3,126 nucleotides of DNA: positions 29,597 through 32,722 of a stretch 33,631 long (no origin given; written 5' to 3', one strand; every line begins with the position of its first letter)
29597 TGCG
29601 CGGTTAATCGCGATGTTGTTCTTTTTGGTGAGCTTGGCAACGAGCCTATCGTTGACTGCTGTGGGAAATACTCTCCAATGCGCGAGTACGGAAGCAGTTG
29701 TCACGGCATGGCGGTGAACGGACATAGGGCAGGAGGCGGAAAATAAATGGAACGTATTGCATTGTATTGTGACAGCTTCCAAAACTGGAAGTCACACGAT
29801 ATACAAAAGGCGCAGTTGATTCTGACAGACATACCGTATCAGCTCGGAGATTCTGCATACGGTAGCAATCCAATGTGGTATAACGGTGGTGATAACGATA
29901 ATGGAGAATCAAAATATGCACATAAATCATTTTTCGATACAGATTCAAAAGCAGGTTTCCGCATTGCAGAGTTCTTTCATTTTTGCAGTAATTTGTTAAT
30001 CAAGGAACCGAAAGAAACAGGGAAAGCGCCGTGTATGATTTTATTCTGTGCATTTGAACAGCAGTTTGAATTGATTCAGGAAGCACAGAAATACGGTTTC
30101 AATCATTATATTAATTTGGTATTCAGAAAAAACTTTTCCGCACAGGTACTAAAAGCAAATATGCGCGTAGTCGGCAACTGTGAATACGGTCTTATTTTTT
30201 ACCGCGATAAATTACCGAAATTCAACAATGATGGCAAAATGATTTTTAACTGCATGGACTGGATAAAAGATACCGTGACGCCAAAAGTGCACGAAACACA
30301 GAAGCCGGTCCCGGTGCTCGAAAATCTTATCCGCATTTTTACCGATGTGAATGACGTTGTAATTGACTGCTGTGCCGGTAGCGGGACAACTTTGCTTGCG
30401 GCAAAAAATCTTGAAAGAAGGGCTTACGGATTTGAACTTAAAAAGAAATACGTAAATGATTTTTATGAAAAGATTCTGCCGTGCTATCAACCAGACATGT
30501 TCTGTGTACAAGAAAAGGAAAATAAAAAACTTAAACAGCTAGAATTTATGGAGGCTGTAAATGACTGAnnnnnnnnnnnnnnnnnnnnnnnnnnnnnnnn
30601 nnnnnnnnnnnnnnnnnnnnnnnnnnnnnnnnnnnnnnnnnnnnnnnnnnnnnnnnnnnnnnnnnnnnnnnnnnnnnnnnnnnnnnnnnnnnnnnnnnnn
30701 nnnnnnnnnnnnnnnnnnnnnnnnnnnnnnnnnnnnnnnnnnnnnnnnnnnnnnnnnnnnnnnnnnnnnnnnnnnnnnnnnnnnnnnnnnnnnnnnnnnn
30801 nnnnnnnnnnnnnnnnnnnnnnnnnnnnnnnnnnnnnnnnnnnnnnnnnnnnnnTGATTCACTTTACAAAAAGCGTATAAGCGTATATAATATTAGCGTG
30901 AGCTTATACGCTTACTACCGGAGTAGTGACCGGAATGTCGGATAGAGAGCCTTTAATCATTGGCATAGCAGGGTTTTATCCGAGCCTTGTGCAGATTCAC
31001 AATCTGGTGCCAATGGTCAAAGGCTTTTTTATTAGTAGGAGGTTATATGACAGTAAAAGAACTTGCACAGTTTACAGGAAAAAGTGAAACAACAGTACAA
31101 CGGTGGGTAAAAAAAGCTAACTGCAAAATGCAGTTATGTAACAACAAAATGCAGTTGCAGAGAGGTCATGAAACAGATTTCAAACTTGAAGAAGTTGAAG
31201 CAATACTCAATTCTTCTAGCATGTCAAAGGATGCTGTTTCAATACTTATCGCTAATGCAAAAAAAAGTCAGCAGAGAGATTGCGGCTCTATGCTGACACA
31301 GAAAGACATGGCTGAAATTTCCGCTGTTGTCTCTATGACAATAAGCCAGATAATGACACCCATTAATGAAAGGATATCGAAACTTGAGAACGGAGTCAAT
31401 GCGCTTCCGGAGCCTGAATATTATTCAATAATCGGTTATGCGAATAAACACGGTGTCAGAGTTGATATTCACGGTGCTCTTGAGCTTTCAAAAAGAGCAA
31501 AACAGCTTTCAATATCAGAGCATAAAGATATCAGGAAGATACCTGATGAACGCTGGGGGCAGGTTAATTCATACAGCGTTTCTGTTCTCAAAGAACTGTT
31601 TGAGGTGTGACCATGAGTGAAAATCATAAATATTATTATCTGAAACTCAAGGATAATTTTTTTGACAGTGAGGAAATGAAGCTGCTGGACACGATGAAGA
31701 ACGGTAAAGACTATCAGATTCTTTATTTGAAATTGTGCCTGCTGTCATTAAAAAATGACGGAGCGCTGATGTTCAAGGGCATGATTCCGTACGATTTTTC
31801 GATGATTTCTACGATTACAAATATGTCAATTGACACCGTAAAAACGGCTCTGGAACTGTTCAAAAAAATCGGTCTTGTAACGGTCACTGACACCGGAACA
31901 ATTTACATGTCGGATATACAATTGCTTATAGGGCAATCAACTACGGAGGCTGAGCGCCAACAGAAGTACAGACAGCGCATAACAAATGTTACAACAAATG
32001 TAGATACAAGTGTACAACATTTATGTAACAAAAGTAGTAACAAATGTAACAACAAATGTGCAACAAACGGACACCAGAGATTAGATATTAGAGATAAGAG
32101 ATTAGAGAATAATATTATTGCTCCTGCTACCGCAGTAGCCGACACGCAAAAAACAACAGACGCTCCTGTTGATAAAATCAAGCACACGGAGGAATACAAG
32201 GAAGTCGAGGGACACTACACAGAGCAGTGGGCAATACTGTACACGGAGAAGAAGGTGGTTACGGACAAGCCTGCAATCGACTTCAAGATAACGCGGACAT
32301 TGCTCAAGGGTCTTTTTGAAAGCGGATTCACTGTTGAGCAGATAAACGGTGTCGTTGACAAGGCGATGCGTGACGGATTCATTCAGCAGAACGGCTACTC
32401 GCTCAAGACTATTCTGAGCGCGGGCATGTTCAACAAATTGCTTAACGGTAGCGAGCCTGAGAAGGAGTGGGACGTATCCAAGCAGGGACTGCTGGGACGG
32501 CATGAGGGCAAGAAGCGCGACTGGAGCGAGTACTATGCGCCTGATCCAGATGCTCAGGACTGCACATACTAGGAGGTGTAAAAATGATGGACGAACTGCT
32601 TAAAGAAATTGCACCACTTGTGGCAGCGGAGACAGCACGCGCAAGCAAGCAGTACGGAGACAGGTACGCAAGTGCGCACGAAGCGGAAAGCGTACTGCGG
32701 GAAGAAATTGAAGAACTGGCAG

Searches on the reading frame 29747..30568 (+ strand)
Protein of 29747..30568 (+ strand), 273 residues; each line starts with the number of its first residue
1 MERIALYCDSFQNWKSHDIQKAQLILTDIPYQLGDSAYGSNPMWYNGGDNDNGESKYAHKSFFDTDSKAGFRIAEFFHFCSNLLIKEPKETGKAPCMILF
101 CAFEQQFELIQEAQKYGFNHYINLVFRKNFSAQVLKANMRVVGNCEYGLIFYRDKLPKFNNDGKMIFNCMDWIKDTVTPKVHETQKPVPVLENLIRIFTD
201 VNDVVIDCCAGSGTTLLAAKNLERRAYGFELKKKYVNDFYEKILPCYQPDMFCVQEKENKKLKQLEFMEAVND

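Call 24: search_protein_families(library=pfam, proteins=[window:29747-30568:+], max_evalue=0.001)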
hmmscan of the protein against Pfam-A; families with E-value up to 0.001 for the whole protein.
window:29747-30568:+ (273 aa): 1 family
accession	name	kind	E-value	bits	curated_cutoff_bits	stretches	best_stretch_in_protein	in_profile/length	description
PF01555.25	N6_N4_Mtase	-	1.7e-23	84.2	26.7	1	23-239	2-219/221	DNA methylase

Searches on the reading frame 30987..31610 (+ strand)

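Call 24: search_protein_families(library=pfam, proteins=[window:30987-31610:+], max_evalue=0.001)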
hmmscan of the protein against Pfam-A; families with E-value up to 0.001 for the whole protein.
window:30987-31610:+ (207 aa): 5 families
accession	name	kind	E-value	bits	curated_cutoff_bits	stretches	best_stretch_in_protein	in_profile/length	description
PF12728.13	HTH_17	-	2.1e-05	25.1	27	1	20-43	1-24/51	Helix-turn-helix domain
PF13551.12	HTH_29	-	0.00012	22.5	28.1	1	18-44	10-36/64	Winged helix-turn helix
PF13384.12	HTH_23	-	0.00043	20.4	24.6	0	21-45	18-42/50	Homeodomain-like domain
PF13542.12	HTH_Tnp_ISL3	-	0.00051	19.9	27.4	0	21-43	27-49/51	Helix-turn-helix domain of transposase family ISL3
PF13412.12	HTH_24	-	0.00056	19.9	21.9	0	19-43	16-40/48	Winged helix-turn-helix DNA-binding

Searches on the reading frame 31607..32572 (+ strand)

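Call 24: search_protein_families(library=pfam, proteins=[window:31607-32572:+], max_evalue=0.001)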
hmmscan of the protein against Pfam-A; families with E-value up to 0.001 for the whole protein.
window:31607-32572:+ (321 aa): 1 family
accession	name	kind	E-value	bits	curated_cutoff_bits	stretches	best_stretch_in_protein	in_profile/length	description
PF09681.16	Phage_rep_org_N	-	2.4e-27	95.7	23.3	1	11-124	1-116/121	N-terminal phage replisome organiser (Phage_rep_org_N)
